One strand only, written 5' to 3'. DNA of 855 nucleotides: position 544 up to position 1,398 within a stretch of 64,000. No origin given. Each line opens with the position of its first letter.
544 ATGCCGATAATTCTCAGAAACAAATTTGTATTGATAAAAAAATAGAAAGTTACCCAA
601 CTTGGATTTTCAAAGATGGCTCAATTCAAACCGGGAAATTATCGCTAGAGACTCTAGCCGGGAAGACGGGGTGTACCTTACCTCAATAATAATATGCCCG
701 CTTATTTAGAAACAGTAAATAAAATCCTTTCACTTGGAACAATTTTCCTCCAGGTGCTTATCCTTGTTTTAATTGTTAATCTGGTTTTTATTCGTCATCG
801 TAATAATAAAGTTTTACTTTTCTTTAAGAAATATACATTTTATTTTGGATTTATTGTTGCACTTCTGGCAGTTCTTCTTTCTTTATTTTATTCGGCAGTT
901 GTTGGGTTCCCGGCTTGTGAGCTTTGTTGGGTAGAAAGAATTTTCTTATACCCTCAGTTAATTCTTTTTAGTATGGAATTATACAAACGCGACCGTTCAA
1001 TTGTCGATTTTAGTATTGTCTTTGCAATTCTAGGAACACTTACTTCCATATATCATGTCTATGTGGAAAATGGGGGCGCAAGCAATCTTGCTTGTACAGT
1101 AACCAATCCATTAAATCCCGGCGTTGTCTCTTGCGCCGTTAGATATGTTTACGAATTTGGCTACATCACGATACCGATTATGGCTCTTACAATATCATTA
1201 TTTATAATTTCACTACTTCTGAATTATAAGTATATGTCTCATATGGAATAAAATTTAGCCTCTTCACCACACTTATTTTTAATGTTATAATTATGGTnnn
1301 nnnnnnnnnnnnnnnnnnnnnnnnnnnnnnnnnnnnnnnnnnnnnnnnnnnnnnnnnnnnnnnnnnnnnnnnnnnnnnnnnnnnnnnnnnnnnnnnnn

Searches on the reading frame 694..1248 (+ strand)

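Call 70: search_protein_families(library=pfam, proteins=[window:694-1248:+], max_evalue=0.001)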
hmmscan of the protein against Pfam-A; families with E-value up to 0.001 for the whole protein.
window:694-1248:+ (185 aa): 1 family
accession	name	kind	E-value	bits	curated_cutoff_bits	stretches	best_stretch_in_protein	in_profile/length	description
PF02600.21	DsbB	-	2.7e-11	44.5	22.1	1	47-175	3-145/148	Disulfide bond formation protein DsbB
